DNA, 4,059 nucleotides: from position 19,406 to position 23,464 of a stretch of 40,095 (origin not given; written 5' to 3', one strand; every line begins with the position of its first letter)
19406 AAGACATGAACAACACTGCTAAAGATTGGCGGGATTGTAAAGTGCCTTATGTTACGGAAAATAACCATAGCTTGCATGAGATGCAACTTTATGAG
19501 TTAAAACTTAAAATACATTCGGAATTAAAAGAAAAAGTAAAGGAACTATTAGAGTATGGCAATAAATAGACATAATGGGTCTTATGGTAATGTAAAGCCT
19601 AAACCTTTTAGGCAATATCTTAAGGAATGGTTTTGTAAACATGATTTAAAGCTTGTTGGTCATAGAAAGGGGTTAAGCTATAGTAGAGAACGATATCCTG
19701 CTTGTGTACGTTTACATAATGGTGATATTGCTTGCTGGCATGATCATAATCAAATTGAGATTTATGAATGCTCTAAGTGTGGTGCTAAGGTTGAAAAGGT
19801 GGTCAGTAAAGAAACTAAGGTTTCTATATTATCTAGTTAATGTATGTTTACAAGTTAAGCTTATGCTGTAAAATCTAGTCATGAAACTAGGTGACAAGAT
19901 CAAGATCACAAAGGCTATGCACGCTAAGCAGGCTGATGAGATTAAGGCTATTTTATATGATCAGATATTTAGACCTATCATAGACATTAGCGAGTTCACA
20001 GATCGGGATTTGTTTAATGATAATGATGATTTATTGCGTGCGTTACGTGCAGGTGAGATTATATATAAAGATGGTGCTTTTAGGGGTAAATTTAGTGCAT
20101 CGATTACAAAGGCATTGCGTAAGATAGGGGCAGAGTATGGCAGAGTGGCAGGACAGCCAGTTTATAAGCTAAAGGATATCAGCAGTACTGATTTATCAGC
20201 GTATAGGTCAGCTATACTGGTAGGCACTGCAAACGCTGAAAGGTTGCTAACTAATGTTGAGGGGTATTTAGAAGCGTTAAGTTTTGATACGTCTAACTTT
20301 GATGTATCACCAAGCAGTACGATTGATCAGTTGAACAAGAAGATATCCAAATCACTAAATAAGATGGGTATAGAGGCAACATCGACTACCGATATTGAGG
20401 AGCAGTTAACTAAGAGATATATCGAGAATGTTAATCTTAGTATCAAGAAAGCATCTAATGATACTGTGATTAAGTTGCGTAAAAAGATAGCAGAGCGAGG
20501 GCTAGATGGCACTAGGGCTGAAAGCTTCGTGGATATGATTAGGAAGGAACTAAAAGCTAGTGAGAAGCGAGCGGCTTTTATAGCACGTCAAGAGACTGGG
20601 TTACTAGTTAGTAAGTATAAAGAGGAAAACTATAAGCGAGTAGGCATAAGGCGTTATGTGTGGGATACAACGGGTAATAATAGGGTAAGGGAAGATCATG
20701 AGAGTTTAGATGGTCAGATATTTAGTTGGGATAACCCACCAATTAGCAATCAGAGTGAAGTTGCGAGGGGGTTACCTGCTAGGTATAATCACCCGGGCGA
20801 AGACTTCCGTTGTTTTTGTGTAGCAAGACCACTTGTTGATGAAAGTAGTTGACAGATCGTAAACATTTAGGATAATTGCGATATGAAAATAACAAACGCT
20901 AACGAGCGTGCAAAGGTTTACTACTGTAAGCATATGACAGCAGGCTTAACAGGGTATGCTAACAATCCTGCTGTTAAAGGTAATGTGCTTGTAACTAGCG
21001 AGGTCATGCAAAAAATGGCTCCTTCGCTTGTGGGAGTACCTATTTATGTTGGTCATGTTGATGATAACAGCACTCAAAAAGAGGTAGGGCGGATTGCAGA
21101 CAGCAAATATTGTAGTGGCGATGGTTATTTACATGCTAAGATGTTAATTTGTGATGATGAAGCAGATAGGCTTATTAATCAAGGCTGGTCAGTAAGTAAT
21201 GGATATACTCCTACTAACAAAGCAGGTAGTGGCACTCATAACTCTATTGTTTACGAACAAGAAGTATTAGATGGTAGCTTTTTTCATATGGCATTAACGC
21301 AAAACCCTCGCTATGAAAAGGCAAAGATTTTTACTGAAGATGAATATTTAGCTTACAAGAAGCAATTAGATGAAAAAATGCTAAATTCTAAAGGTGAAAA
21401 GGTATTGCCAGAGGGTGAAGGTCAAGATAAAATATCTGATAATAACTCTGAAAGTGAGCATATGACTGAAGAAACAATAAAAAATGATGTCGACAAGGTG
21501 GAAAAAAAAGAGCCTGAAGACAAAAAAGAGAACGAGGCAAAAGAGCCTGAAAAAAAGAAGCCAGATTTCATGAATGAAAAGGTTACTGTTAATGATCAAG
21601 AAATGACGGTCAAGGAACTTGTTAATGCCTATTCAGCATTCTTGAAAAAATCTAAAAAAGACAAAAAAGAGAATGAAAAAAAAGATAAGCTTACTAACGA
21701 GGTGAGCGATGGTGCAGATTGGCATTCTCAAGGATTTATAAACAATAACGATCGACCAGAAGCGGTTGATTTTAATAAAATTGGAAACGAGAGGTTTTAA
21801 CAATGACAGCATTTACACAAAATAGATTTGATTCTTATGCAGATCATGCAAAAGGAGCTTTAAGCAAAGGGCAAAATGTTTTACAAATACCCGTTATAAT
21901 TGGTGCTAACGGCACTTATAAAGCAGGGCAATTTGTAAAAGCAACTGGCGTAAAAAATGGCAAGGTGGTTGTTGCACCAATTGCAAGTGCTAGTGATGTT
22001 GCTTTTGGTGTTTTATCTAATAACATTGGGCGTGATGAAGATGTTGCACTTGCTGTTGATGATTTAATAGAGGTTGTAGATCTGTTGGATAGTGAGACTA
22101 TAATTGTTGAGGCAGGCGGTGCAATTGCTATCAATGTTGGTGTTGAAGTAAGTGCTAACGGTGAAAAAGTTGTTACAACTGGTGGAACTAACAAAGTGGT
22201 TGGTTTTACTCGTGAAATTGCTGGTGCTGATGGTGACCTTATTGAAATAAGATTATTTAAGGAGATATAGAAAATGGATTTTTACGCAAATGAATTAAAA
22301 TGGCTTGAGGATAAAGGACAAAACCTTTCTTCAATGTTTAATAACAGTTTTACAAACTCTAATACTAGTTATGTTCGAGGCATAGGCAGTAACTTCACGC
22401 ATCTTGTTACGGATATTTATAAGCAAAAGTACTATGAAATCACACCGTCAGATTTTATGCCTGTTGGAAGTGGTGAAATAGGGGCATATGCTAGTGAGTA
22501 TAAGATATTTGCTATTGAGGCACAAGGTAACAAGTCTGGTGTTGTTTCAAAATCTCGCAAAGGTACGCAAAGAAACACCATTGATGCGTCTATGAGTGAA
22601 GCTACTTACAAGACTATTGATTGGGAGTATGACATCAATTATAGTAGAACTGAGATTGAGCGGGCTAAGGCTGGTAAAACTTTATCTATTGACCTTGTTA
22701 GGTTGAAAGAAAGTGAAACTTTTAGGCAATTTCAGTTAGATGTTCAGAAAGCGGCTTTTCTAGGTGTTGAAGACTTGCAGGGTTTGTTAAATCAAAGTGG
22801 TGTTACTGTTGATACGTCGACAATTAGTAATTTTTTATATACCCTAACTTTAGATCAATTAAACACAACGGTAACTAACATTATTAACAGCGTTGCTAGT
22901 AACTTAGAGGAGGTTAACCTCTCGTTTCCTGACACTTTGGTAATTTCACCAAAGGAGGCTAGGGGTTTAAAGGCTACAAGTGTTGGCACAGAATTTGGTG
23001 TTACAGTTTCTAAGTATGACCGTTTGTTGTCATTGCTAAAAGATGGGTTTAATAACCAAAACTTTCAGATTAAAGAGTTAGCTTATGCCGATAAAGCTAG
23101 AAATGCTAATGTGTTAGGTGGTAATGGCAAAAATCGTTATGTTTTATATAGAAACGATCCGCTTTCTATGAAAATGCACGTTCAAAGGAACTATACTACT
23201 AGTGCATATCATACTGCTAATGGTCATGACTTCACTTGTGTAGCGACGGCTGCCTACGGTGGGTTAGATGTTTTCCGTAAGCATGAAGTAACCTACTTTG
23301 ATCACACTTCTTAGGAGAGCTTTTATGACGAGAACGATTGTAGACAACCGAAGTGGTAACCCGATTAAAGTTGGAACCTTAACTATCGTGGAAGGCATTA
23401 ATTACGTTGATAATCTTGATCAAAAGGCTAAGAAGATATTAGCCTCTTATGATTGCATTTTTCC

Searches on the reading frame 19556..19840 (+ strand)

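Call 15: search_protein_families(library=phrogs, proteins=[window:19556-19840:+], max_evalue=0.1)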
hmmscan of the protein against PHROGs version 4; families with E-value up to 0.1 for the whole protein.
window:19556-19840:+ (94 aa): 7 families
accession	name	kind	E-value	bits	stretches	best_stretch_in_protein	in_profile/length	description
phrog_5841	-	unknown function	0.017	16.4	0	23-85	3-68/70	-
phrog_27215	-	unknown function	0.033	15.5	1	67-89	45-67/78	-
phrog_7696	-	unknown function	0.037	14.9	1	23-76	25-52/78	-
phrog_6422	-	moron, auxiliary metabolic gene and host takeover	0.039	15.3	1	65-85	26-46/120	Lar-like restriction alleviation protein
phrog_4188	-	unknown function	0.068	14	0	19-40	10-31/50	-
phrog_1494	-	unknown function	0.081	13.1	1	56-88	186-218/226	-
phrog_5768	-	unknown function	0.086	13.7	0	60-81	38-61/66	-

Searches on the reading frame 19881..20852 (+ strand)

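Call 15: search_protein_families(library=phrogs, proteins=[window:19881-20852:+], max_evalue=0.1)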
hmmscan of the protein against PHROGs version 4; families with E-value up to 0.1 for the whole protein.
window:19881-20852:+ (323 aa): 11 families
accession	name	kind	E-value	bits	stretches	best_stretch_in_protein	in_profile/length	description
phrog_324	-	head and packaging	4.4e-32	112.9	1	157-321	161-320/624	head morphogenesis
phrog_4529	-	head and packaging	3.8e-24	86.8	1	156-322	131-291/533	minor head protein and DNA pilot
phrog_15127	-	head and packaging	3.9e-19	69.6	1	153-313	83-246/602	head protein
phrog_595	-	head and packaging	5e-18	66.7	1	198-322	188-301/513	head maturation protease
phrog_6577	-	unknown function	2.9e-10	40.1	1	169-303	133-214/1066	-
phrog_2468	-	head and packaging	7.6e-09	36.4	1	132-321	75-275/303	head morphogenesis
phrog_115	-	head and packaging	7.4e-08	33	1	194-321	205-320/665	minor head protein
phrog_3517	-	head and packaging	2.9e-07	31.1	1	225-317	229-327/371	head morphogenesis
phrog_2662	-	head and packaging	7.3e-06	25.8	1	171-284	563-678/717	portal protein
phrog_19443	-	head and packaging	7.3e-06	25.7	1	174-321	155-287/579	minor head protein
phrog_29840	-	unknown function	3.4e-05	24.8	1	248-316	18-85/121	-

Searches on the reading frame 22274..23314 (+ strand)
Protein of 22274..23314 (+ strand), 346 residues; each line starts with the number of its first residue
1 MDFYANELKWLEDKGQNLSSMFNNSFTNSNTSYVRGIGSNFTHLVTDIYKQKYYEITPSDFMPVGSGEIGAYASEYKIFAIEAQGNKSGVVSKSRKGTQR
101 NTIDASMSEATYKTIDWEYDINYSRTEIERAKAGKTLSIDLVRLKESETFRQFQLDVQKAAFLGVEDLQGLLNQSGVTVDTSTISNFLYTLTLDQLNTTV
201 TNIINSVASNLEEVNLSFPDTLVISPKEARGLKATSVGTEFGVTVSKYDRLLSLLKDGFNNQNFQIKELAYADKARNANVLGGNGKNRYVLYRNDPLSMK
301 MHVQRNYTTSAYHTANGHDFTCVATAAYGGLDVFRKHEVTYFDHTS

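Call 64: search_dna_similar(query=window:22274-23314:+, collection=phages, mode=protein, max_rows=12)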
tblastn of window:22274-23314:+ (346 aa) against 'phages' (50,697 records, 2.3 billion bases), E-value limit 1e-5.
Records with a match: 2; places in all: 2; records where one place covers at least 80% of the query: 2.
Best place of each record, by identity: <60% 2.
By first word of the organism name: Bdellovibrio 2.
By host as written in the record: Bdellovibrio bacteriovorus 2.
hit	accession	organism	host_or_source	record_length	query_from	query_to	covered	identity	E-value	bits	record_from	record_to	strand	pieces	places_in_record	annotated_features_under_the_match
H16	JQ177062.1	Bdellovibrio phage phi1422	Bdellovibrio bacteriovorus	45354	39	343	88%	26.0%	6e-24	108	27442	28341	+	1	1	hypothetical protein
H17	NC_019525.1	Bdellovibrio phage phi1422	Bdellovibrio bacteriovorus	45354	39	343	88%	26.0%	6e-24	108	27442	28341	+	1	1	major head protein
